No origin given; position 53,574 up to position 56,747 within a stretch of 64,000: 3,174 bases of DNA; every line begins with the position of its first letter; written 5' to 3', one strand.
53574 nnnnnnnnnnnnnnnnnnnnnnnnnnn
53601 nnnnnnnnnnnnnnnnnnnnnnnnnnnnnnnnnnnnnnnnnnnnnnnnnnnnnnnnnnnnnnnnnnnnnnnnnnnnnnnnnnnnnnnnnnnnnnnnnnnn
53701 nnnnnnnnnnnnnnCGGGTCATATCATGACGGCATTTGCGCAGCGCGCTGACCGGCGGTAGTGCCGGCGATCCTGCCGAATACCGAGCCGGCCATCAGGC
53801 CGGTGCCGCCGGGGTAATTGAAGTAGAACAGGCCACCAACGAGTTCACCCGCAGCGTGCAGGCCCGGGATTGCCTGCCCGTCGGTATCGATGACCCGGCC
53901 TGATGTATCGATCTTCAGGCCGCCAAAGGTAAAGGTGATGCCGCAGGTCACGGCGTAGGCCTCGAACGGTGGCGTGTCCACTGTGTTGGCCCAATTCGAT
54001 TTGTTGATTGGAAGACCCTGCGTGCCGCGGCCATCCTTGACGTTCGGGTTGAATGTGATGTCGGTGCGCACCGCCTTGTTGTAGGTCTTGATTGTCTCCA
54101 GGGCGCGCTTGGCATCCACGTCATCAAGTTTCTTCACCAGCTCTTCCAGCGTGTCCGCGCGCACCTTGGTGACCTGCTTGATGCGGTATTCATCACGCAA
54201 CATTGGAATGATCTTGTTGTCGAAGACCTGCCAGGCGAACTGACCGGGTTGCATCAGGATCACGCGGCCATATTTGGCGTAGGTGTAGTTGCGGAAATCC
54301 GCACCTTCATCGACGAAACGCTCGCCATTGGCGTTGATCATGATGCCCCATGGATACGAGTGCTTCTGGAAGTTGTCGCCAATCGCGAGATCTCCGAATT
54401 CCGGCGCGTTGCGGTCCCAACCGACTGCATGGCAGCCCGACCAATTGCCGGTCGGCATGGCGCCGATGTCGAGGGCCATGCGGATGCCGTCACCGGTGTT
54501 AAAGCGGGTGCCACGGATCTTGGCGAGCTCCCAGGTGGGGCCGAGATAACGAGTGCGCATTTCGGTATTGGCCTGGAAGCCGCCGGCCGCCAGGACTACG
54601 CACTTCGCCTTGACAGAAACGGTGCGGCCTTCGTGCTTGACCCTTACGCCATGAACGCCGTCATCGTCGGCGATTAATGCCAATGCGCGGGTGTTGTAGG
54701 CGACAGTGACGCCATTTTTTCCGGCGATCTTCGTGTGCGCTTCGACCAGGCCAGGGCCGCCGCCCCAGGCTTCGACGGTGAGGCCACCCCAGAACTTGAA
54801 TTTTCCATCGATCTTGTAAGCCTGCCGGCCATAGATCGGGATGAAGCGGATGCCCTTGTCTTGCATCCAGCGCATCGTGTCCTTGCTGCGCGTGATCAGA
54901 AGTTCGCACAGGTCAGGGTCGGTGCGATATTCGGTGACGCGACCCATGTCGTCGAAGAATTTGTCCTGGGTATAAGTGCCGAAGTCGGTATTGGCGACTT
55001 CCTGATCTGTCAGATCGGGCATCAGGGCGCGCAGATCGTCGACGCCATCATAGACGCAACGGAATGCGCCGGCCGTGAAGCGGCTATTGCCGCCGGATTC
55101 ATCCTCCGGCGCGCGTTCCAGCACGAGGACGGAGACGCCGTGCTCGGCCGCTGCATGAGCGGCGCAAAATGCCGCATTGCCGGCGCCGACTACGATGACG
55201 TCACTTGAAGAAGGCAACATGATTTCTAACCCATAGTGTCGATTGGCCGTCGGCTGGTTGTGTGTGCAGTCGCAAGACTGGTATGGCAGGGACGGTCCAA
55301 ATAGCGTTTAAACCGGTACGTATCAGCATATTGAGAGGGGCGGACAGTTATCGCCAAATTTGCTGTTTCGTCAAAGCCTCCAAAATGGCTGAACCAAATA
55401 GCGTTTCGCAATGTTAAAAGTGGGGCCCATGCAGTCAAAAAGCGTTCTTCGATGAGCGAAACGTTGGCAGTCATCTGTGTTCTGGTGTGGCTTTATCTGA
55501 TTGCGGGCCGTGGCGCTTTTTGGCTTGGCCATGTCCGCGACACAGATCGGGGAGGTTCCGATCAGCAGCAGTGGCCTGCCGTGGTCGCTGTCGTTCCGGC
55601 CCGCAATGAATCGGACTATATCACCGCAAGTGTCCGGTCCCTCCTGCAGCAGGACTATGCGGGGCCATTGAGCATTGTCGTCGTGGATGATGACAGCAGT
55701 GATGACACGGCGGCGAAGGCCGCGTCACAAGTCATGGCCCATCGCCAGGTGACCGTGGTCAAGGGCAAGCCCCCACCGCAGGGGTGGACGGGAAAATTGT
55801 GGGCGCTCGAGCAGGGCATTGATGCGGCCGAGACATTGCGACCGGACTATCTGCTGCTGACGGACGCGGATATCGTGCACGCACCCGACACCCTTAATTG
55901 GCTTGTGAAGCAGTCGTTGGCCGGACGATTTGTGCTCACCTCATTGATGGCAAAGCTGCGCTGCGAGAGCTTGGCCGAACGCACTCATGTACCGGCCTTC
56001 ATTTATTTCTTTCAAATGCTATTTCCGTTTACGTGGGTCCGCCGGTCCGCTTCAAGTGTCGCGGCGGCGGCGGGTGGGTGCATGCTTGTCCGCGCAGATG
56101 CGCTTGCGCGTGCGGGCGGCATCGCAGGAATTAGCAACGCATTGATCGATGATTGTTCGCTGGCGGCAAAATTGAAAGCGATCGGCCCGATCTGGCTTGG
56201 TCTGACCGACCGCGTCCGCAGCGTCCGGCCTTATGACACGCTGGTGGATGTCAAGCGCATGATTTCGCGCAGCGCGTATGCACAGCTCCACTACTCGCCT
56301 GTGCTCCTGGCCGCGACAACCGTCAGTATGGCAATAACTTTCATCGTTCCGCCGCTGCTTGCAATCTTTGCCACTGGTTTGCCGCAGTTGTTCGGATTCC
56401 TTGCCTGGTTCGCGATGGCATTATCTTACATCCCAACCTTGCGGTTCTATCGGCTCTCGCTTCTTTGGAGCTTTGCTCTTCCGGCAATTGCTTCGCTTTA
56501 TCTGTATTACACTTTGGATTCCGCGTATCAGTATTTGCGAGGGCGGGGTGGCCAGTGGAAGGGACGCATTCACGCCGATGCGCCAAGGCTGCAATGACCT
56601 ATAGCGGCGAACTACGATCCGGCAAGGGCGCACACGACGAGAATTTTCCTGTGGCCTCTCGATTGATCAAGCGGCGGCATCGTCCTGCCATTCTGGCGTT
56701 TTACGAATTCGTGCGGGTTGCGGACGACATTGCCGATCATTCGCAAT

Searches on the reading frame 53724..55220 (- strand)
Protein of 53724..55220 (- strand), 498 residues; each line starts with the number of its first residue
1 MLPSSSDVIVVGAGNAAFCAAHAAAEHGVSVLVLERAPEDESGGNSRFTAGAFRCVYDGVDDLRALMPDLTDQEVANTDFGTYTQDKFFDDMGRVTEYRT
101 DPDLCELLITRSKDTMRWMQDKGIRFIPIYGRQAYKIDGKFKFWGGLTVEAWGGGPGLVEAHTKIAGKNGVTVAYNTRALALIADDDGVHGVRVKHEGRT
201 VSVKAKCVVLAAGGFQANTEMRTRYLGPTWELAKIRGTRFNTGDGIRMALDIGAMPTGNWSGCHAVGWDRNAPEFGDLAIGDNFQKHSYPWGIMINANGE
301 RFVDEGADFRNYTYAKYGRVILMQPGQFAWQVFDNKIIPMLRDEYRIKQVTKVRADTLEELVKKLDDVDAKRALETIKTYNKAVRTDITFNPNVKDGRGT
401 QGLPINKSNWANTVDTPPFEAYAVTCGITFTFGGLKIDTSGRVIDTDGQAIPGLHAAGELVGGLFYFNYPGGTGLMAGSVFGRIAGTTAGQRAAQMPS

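Call 46: search_protein_families(library=pfam, proteins=[window:53724-55220:-], max_evalue=0.001)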
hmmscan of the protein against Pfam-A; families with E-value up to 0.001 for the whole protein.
window:53724-55220:- (498 aa): 8 families
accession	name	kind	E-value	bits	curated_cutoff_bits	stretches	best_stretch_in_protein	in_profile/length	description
PF00890.30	FAD_binding_2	-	1.5e-44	153.3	20.4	1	7-472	1-410/414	FAD binding domain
PF01266.30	DAO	-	3.7e-14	53.5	27.9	1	7-215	1-205/353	FAD dependent oxidoreductase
PF12831.13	FAD_oxidored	-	2.1e-08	34.3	27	1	7-38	1-32/416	FAD dependent oxidoreductase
PF03486.20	HI0933_like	-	3.1e-08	33.8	50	0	7-38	2-33/244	HI0933-like protein Rossmann domain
PF07992.20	Pyr_redox_2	-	1.3e-06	28.5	26.1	0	7-36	2-31/291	Pyridine nucleotide-disulphide oxidoreductase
PF01494.25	FAD_binding_3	-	1.8e-06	27.9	22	0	6-42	2-38/349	FAD binding domain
PF00070.33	Pyr_redox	-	1.7e-05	25.7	22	0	8-39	2-33/82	Pyridine nucleotide-disulphide oxidoreductase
PF13450.12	NAD_binding_8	-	2.4e-05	25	21.9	1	10-46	1-35/68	NAD(P)-binding Rossmann-like domain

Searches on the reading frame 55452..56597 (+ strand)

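Call 46: search_protein_families(library=pfam, proteins=[window:55452-56597:+], max_evalue=0.001)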
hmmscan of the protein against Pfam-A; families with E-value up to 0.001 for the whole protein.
window:55452-56597:+ (381 aa): 5 families
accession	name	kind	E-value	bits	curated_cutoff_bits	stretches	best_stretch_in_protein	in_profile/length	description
PF00535.33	Glycos_transf_2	-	5.8e-18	65.8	23.3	1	47-218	3-164/168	Glycosyl transferase family 2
PF13641.12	Glyco_tranf_2_3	-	8.2e-18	65.7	27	1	42-243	1-196/230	Glycosyltransferase like family 2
PF13506.12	Glyco_transf_21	-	3.2e-13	50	21.7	1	106-245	9-141/174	Glycosyl transferase family 21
PF13632.12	Glyco_trans_2_3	-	6e-06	26.6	27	1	185-341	50-187/198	Glycosyl transferase family group 2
PF10111.15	Glyco_tranf_2_2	-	0.00089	19.3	27.3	0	44-155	2-108/276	Glycosyltransferase like family 2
